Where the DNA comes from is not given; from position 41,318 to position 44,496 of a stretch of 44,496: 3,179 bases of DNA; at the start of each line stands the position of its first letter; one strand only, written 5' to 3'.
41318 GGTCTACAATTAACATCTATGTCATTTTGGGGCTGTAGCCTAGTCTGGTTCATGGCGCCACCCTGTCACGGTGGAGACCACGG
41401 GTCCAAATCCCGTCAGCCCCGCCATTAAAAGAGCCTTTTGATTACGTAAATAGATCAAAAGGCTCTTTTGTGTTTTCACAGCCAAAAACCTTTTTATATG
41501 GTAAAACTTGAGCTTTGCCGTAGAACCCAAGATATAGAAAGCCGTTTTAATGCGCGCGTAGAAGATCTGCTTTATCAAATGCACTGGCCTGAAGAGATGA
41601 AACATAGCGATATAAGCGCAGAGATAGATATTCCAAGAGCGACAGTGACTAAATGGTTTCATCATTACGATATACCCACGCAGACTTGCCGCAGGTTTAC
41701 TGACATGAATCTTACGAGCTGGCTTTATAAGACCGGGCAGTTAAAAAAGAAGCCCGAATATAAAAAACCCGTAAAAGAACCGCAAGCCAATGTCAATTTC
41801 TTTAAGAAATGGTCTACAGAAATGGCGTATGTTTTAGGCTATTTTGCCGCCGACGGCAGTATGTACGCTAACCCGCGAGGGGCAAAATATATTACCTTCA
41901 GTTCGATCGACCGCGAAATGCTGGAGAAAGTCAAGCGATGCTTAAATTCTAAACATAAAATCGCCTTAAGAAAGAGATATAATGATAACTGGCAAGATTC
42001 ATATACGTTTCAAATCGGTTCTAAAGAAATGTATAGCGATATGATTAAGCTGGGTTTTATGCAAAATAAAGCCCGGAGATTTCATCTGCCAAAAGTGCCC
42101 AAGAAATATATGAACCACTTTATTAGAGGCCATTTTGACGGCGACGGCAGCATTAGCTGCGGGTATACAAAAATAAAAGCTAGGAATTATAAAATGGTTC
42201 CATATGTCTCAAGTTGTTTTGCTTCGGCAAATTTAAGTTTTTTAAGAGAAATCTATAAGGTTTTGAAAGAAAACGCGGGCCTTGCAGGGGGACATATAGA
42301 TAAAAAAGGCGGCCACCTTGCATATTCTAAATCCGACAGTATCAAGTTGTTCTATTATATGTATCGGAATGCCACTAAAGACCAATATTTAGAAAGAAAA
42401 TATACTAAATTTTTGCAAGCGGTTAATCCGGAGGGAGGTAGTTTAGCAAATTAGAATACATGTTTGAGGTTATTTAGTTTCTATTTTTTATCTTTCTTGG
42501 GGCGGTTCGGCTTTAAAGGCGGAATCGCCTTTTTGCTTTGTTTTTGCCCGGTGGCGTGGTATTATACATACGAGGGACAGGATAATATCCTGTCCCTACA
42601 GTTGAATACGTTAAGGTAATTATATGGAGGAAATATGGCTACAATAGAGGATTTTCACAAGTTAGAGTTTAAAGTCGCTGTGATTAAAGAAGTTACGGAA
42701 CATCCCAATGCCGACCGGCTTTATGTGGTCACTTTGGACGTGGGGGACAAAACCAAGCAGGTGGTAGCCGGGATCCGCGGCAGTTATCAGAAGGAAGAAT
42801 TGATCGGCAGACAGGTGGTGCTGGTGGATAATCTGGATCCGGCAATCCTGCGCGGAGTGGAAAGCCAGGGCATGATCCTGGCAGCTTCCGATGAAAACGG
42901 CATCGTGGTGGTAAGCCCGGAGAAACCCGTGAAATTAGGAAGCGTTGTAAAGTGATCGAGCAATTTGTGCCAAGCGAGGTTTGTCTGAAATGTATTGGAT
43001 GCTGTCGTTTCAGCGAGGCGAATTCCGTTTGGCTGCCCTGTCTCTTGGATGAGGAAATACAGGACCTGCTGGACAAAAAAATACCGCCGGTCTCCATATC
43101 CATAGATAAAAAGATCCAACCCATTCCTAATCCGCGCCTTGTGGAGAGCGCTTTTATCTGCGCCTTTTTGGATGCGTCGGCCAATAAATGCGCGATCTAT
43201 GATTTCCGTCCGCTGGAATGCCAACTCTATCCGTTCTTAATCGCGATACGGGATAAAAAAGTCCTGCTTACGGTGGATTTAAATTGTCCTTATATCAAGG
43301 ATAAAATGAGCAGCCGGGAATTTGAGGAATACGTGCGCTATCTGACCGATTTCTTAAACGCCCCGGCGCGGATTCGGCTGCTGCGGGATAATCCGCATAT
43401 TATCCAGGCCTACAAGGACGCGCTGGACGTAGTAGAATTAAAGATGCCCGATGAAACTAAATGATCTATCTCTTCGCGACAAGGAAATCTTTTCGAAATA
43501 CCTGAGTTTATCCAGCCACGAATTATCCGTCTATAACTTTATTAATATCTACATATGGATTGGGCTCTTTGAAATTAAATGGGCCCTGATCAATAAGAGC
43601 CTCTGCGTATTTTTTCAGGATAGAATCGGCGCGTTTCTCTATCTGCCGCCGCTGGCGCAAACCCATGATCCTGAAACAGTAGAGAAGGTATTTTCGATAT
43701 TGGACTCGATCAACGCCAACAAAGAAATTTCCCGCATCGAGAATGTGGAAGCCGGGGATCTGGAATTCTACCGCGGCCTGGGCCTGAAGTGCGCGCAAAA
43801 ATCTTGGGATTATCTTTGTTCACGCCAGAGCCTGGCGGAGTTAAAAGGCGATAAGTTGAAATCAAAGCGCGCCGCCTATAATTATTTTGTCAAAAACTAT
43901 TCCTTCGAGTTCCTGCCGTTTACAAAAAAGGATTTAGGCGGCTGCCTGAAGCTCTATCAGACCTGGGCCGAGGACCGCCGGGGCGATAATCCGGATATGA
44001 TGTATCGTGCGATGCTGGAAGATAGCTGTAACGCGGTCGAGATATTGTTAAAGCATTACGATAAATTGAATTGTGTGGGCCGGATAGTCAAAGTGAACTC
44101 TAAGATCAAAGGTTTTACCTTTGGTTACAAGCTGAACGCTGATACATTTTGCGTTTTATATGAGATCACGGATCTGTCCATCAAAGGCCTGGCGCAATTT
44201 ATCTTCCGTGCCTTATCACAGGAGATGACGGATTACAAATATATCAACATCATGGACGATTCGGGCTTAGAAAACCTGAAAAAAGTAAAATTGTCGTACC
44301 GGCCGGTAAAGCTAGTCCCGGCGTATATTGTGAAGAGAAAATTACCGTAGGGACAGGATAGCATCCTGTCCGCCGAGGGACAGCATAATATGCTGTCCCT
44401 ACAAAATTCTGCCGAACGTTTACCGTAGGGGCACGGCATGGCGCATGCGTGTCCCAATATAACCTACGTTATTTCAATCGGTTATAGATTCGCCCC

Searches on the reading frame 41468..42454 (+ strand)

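Call 82: search_protein_families(library=pfam, proteins=[window:41468-42454:+], max_evalue=0.0001)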
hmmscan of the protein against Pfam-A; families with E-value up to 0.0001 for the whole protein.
window:41468-42454:+ (328 aa): 1 family
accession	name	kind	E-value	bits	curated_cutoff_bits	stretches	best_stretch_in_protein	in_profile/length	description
PF14528.11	LAGLIDADG_3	-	5.2e-14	52.7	22.5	1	118-185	3-70/82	LAGLIDADG-like domain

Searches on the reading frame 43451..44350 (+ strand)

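Call 82: search_protein_families(library=pfam, proteins=[window:43451-44350:+], max_evalue=0.0001)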
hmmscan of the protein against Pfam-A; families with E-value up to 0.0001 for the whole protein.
window:43451-44350:+ (299 aa): 1 family
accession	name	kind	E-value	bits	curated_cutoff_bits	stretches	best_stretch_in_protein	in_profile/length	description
PF09924.15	LPG_synthase_C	-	3.5e-26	92.4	27.5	1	26-294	9-297/298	Phosphatidylglycerol lysyltransferase, C-terminal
